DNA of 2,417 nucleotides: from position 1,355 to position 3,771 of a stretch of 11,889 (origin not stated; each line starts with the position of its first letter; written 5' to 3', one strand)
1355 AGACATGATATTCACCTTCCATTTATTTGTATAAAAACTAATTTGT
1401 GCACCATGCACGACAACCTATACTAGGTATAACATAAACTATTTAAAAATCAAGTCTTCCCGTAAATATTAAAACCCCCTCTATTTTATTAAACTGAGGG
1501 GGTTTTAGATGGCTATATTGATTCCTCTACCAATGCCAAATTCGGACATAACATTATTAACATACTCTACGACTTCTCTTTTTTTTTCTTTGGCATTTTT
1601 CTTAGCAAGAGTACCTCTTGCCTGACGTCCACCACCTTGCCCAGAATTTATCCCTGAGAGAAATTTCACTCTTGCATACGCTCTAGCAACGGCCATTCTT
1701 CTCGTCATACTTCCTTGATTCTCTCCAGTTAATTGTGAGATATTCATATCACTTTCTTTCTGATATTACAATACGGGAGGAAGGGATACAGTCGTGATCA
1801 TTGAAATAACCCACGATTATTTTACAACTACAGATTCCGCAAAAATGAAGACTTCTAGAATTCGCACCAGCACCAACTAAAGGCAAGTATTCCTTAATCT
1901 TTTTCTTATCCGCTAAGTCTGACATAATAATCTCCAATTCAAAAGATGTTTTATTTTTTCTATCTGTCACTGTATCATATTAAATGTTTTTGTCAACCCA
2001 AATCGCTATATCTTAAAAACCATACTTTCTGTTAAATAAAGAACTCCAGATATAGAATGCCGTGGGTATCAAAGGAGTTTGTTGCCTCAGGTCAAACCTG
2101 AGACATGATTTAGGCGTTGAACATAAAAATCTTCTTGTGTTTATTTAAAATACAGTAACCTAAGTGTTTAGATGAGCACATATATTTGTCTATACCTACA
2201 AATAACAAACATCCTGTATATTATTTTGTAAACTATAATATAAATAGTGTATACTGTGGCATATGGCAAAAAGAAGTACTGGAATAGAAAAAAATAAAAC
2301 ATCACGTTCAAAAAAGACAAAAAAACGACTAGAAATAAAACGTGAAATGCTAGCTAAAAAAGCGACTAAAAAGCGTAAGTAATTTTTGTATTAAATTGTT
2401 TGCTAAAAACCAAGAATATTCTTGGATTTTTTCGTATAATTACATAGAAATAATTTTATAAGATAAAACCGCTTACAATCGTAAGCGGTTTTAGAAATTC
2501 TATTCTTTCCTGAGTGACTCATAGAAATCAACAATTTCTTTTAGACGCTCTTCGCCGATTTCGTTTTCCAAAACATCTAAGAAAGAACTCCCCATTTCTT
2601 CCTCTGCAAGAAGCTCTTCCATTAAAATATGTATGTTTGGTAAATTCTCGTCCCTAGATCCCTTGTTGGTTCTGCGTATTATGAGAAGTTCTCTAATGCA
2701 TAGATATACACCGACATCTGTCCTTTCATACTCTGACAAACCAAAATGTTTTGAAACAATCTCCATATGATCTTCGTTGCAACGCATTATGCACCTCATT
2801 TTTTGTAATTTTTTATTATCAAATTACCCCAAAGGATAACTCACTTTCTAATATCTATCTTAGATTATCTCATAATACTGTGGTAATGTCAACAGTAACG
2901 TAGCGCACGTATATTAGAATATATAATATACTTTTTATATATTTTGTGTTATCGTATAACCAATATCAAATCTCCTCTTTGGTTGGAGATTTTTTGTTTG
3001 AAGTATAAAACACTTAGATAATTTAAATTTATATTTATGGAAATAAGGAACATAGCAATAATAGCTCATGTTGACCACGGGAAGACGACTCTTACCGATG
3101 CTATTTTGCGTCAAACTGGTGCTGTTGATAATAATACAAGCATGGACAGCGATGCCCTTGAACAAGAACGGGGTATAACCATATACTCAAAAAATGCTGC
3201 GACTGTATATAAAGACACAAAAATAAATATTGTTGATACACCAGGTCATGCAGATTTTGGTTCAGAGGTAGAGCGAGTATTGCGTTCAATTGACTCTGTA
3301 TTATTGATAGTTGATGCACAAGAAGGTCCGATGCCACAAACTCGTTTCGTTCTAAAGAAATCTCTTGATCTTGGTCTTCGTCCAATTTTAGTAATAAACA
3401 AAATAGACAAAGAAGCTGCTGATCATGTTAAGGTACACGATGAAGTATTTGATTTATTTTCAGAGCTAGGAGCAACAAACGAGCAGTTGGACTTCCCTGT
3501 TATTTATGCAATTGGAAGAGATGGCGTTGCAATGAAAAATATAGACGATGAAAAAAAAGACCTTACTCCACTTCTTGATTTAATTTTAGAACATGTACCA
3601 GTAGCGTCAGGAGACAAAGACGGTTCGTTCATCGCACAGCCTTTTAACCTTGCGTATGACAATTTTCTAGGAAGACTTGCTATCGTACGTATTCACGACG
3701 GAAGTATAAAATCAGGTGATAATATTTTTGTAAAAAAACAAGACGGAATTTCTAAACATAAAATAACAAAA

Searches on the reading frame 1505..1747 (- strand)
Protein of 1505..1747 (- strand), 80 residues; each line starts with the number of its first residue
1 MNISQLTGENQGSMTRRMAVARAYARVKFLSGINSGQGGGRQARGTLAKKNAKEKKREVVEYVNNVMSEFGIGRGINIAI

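Call 6: search_protein_families(library=pfam, proteins=[window:1505-1747:-], max_evalue=1)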
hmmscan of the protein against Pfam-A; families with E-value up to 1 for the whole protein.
window:1505-1747:- (80 aa): 1 family
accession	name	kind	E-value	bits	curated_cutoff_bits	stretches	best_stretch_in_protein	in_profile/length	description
PF01042.26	Ribonuc_L-PSP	-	0.026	15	27.3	1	34-72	23-61/121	Endoribonuclease L-PSP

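Call 7: search_protein_families(library=ncbifam, proteins=[window:1505-1747:-], max_evalue=1)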
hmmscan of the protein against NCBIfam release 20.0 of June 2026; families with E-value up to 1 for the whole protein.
window:1505-1747:- (80 aa): 0 families

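Call 8: find_encoding_contigs(protein=window:1505-1747:-, flank=10000, max_places=10)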
Protein window:1505-1747:- (80 aa): 1 contig read that carries it; 1 place shown.
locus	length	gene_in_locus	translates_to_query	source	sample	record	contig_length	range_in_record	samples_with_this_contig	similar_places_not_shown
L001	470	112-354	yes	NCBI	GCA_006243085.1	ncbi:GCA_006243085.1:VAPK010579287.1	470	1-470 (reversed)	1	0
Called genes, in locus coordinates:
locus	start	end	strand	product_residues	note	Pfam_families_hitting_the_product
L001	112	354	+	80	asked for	-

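Call 10: find_homologous_proteins(query=window:1505-1747:-, max_evalue=10)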
Query window:1505-1747:- (80 aa): 1 proteins with E <= 10 among 3 candidates.
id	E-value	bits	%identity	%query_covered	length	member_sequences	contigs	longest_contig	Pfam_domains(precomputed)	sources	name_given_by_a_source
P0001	4.5e-42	159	100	100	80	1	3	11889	-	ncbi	-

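Call 21: find_encoding_contigs(protein=P0004, flank=10000, max_places=5)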
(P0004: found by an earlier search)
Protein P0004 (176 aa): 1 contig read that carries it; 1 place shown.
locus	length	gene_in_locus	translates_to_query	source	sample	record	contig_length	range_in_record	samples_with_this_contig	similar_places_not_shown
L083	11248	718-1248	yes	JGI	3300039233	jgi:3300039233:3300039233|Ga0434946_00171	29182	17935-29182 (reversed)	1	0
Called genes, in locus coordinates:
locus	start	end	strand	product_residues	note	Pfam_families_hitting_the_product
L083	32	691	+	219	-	PF22042:EF-G_D2, PF03144:GTP_EFTU_D2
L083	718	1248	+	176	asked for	PF00679:EFG_C (weak), PF21018:BipA_C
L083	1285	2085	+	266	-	PF12146:Hydrolase_4, PF00561:Abhydrolase_1, PF12697:Abhydrolase_6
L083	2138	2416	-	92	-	PF23477:zf_Tbcl_2 (weak)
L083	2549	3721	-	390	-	PF00180:Iso_dh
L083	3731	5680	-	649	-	PF00330:Aconitase, PF00694:Aconitase_C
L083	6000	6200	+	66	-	PF00313:CSD, PF08206:OB_RNB (weak)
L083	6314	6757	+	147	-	PF07884:VKOR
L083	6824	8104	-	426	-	PF12704:MacB_PCD, PF02687:FtsX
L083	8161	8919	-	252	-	PF00005:ABC_tran, PF02463:SMC_N (faint), PF13304:AAA_21 (faint)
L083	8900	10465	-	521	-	PF25990:Beta-barrel_YknX (weak), PF25967:RND-MFP_C, PF25989:YknX_C (weak)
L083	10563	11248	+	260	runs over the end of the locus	PF04402:SIMPL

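Call 22: search_protein_families(library=phrogs, proteins=[window:1505-1747:-], max_evalue=1)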
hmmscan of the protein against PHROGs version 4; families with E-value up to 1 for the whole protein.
window:1505-1747:- (80 aa): 0 families

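Call 23: search_protein_families(library=padloc, proteins=[window:1505-1747:-], max_evalue=1)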
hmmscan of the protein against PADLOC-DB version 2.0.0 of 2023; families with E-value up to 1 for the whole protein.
window:1505-1747:- (80 aa): 0 families

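Call 25: search_solved_structures(query=window:1505-1747:-, max_evalue=10)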
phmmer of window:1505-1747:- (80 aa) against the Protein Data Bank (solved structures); distinct sequences matched with E-value up to 10: 0.

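Call 29: find_related_loci(query=window:1505-1747:-, collection=viral_contigs, flank=5000)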
Query window:1505-1747:- (80 aa) in viral_contigs; peptide patterns used: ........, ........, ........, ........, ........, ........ (x = any residue, [..] = any of these).
15 stretches matched a pattern, but none encodes a relative of the query by tblastn (E <= 1e-3).

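Call 39: find_encoding_contigs(protein=P0006, flank=10000, max_places=10)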
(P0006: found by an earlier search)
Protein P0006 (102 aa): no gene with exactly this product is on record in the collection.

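Call 40: find_encoding_contigs(protein=P0008, flank=10000, max_places=10)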
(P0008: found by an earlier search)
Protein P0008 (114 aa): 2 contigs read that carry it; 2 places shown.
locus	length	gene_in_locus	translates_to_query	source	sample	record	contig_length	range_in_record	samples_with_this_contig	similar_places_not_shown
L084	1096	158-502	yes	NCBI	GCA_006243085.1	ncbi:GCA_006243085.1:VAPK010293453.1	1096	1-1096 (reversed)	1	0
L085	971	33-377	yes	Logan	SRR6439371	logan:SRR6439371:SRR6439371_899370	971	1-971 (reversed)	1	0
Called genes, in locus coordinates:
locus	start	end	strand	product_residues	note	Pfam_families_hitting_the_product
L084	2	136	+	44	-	?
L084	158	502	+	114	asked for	-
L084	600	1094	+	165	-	?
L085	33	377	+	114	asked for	-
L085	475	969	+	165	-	?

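Call 48: predict_structure(protein=window:1505-1747:-)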
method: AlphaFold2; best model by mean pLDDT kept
length: 80 residues; sequences in the alignment: 1
mean_pLDDT: 67.1   pTM: 0.32
mean pLDDT of the five models: 67.1, 64.4, 60.2, 58.9, 55.7
residues with pLDDT >= 90: 0; 70-90: 33; 50-70: 47; < 50: 0
segments of 3 or more residues with pLDDT < 50: none
pLDDT, mean of each block of 10 residues (from residue 1): 58 73 80 58 58 75 77 58
secondary structure, 60 per line:
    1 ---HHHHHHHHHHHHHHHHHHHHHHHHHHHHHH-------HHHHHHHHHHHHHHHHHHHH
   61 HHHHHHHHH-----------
elements in order: H4-33 H41-69

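Call 55: search_dna_similar(query=window:1505-1747:-, collection=phages, mode=protein, max_evalue=1, max_rows=10)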
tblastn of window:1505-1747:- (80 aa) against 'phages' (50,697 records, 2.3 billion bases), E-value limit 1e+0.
No match.

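Call 57: search_dna_similar(query=window:1505-1747:-, collection=plasmids, mode=protein, max_evalue=1, max_rows=10)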
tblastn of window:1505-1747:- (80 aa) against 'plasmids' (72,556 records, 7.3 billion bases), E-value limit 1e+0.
Records with a match: 1; places in all: 1; records where one place covers at least 80% of the query: 0.
Best place of each record, by identity: <60% 1.
By first word of the organism name: Cupriavidus 1.
By predicted mobility (MOB-suite, as given by PLSDB): non-mobilizable 1.
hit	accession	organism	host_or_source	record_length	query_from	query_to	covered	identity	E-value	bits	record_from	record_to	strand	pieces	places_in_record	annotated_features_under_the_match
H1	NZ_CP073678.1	Cupriavidus sp. KK10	Isolate,A bacterial consortium from ...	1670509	36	80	56%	33.3%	6e-1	35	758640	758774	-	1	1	none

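Call 65: fold_search(model_id=the predicted structure, library=pdb)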
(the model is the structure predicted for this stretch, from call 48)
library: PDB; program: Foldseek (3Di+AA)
matches with E <= 10: 0; with E <= 0.001: 0
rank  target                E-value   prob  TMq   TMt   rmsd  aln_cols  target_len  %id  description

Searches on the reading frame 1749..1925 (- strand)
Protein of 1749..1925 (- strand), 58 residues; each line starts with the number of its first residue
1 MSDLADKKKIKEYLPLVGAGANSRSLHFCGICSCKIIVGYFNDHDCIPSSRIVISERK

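Call 6: search_protein_families(library=pfam, proteins=[window:1749-1925:-], max_evalue=1)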
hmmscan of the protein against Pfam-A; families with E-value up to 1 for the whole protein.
window:1749-1925:- (58 aa): 0 families

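Call 7: search_protein_families(library=ncbifam, proteins=[window:1749-1925:-], max_evalue=1)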
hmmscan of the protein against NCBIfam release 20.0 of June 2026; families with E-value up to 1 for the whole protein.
window:1749-1925:- (58 aa): 1 family
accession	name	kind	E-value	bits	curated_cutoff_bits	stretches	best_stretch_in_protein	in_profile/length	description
NF038223.1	IcmN_DotK_IVB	equivalog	0.08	12.6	250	1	5-57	110-160/164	type IVB secretion system protein IcmN/DotK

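Call 9: find_encoding_contigs(protein=window:1749-1925:-, flank=10000, max_places=10)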
Protein window:1749-1925:- (58 aa): no gene with exactly this product is on record in the collection.

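Call 11: find_homologous_proteins(query=window:1749-1925:-, max_evalue=10)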
Query window:1749-1925:- (58 aa): 1 proteins with E <= 10 among 1 candidates.
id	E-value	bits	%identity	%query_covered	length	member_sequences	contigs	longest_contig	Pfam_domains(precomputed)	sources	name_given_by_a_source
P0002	2.8e-32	126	100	100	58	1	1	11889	-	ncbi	-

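Call 22: search_protein_families(library=phrogs, proteins=[window:1749-1925:-], max_evalue=1)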
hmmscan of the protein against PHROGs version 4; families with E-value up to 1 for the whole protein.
window:1749-1925:- (58 aa): 0 families

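Call 23: search_protein_families(library=padloc, proteins=[window:1749-1925:-], max_evalue=1)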
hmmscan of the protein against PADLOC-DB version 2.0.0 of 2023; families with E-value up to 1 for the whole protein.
window:1749-1925:- (58 aa): 0 families

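Call 24: search_solved_structures(query=window:1749-1925:-, max_evalue=10)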
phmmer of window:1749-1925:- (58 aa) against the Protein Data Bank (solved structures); distinct sequences matched with E-value up to 10: 1.
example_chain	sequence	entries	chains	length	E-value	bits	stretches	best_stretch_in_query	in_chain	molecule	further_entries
5e5t_A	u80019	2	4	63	5.3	10.6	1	17-46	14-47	Snakin-1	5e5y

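Call 30: find_related_loci(query=window:1749-1925:-, collection=viral_contigs, flank=5000)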
Query window:1749-1925:- (58 aa) in viral_contigs; peptide patterns used: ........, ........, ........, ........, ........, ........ (x = any residue, [..] = any of these).
30 stretches matched a pattern, but none encodes a relative of the query by tblastn (E <= 1e-3).

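Call 33: predict_structure(protein=window:1749-1925:-)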
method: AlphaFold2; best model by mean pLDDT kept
length: 58 residues; sequences in the alignment: 1
mean_pLDDT: 55.3   pTM: 0.37
mean pLDDT of the five models: 55.3, 39.1, 37.6, 37.3, 36.8
residues with pLDDT >= 90: 0; 70-90: 8; 50-70: 23; < 50: 27
segments of 3 or more residues with pLDDT < 50: 1-23, 55-58
pLDDT, mean of each block of 10 residues (from residue 1): 43 45 57 69 63 54
secondary structure, 60 per line:
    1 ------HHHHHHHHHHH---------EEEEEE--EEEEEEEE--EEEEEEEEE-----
elements in order: H7-17 E27-32 E35-42 E45-53

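Call 35: search_protein_representatives(protein=window:1749-1925:-)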
Query: 58 residues. Proteins with E-value up to 0.001 (for the whole library): 2; up to 1e-10: 1; up to 1e-30: 1. The best 2 are listed.
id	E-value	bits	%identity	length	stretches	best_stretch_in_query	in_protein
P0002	8.8e-33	125.9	100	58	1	1-58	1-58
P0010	9.0e-06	41.3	42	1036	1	32-50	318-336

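Call 54: fold_search(model_id=the predicted structure, library=pdb)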
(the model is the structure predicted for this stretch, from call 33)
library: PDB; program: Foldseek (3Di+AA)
matches with E <= 10: 124; with E <= 0.001: 0
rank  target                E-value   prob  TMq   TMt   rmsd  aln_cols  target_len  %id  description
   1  6x0a_I                1.5e+00  0.18  0.36  0.26   7.3        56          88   11  X-ray structure of a chimeric ParDE toxin-antitoxin complex from Mesorhizobium opportunistum (released 2020-11-25)
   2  3t4n_B                2.6e+00  0.08  0.34  0.21  12.6        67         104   10  Structure of the regulatory fragment of Saccharomyces cerevisiae AMPK in complex with ADP (released 2011-11-09)
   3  4to7                  2.9e+00  0.09  0.33  0.16   8.3        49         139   16  N-Terminal domain of C. Reinhardtii SAS-6 homolog bld12p Q93E F145W K146R (NN24) (released 2015-06-17)
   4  1ib8                  3.1e+00  0.15  0.33  0.13   5.4        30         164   10  SOLUTION STRUCTURE AND FUNCTION OF A CONSERVED PROTEIN SP14.3 ENCODED BY AN ESSENTIAL STREPTOCOCCUS PNEUMONIAE GENE (released 2002-03-27)
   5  6ya2_B                3.4e+00  0.07  0.28  0.11  12.2        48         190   19  Crystal structure of TSWV glycoprotein N ectodomain (Trypsin treated) (released 2020-09-30)
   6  9syr_Na               3.4e+00  0.03  0.23  0.13  11.3        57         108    7  Human quaternary complex of a translating 80S ribosome, NAC, MetAP1 and NatD (released 2025-12-17)
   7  6x0a_M                3.6e+00  0.11  0.37  0.26   7.6        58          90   10  X-ray structure of a chimeric ParDE toxin-antitoxin complex from Mesorhizobium opportunistum (released 2020-11-25)
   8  3te5_B                3.8e+00  0.06  0.35  0.21  12.8        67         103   10  structure of the regulatory fragment of sacchromyces cerevisiae ampk in complex with NADH (released 2011-11-09)
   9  3sgc                  4.1e+00  0.07  0.26  0.08   4.9        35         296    6  Crystal Structure of Apo Aminoglycoside-2''-Phosphotransferase Type IVa (released 2011-06-29)
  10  3n4u                  4.4e+00  0.07  0.26  0.08   4.7        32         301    6  app APH(2")-IVa form II (released 2010-06-30)
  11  4ckn_D                4.4e+00  0.05  0.33  0.14  11.3        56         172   20  Structure of an N-terminal fragment of Leishmania SAS-6 containing parts of its coiled coil domain, F257E mutant (released 2014-03-05)
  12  3lhc                  4.7e+00  0.08  0.30  0.19   5.5        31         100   10  Crystal structure of cyanovirin-n swapping domain b mutant (released 2010-02-09)
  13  3pge_A                4.7e+00  0.06  0.32  0.15   6.2        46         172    6  Structure of sumoylated PCNA (released 2010-12-29)
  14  5ui8_J                4.7e+00  0.06  0.28  0.02   5.4        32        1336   12  structure of sigmaN-holoenzyme (released 2017-02-22)
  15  8s8u_B                5.0e+00  0.13  0.35  0.12   3.2        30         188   13  Escherichia coli translation elongation factor P like protein (EfpL) (released 2024-10-09)
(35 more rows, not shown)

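Call 56: search_dna_similar(query=window:1749-1925:-, collection=phages, mode=protein, max_evalue=1, max_rows=10)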
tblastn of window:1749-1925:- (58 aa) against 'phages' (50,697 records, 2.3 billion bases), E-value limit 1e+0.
No match.

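Call 58: search_dna_similar(query=window:1749-1925:-, collection=plasmids, mode=protein, max_evalue=1, max_rows=10)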
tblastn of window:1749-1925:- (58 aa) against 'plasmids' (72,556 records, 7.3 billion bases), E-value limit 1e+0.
No match.

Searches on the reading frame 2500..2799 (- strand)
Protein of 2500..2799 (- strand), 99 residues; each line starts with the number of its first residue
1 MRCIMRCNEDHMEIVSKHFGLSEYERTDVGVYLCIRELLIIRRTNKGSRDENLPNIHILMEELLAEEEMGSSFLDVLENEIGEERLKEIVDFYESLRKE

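Call 6: search_protein_families(library=pfam, proteins=[window:2500-2799:-], max_evalue=1)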
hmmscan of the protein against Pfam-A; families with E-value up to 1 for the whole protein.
window:2500-2799:- (99 aa): 2 families
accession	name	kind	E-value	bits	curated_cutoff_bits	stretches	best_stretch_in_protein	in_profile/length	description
PF09832.14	DUF2059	-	0.017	15.6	23.6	1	67-95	1-29/60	Uncharacterized protein conserved in bacteria (DUF2059)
PF24550.1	LIS_MGM1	-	0.033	14.8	27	1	64-98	14-48/100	Dynamin-like GTPase MGM1-like, lipid interacting stalk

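Call 7: search_protein_families(library=ncbifam, proteins=[window:2500-2799:-], max_evalue=1)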
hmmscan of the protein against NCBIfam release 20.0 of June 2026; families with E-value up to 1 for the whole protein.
window:2500-2799:- (99 aa): 0 families

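Call 22: search_protein_families(library=phrogs, proteins=[window:2500-2799:-], max_evalue=1)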
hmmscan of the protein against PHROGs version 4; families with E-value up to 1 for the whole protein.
window:2500-2799:- (99 aa): 0 families

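Call 23: search_protein_families(library=padloc, proteins=[window:2500-2799:-], max_evalue=1)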
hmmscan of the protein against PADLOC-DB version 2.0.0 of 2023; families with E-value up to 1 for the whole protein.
window:2500-2799:- (99 aa): 0 families

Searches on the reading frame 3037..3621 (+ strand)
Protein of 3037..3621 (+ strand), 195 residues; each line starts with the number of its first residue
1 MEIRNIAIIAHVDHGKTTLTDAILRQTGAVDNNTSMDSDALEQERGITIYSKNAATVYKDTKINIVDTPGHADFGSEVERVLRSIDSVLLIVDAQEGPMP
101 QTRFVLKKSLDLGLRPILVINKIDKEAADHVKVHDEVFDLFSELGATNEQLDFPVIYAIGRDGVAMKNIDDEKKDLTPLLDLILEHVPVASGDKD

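Call 46: find_related_loci(query=window:3037-3621:+, collection=metagenome_contigs, flank=10000)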
Query window:3037-3621:+ (195 aa) in metagenome_contigs; peptide patterns used: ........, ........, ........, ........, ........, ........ (x = any residue, [..] = any of these).
600 stretches matched a pattern (row limit reached: there are more); 599 encode a relative of the query (tblastn E <= 1e-3); the best 80 are kept; 80 distinct loci.
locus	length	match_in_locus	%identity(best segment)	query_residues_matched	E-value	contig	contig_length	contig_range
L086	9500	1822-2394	76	1-191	8e-97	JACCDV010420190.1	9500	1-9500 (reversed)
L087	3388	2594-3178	74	1-195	2e-97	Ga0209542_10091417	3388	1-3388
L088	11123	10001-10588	74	1-195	3e-95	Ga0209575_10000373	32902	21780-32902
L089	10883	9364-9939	73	1-192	9e-95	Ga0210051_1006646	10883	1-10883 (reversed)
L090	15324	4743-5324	74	1-194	4e-93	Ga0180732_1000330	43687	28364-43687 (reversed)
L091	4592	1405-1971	72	2-190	8e-93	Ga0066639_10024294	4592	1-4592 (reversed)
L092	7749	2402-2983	74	1-193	7e-93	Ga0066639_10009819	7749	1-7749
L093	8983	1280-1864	74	1-194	5e-92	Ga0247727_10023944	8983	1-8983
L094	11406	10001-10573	77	1-191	4e-92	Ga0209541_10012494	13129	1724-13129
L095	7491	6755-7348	73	1-192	7e-92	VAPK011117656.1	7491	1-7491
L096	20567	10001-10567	72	1-190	2e-90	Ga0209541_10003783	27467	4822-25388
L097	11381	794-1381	72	1-195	1e-90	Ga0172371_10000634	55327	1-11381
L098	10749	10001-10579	72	1-193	2e-90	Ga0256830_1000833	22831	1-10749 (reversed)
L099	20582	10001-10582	73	1-193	2e-89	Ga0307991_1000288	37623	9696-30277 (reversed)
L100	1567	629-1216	72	1-195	3e-95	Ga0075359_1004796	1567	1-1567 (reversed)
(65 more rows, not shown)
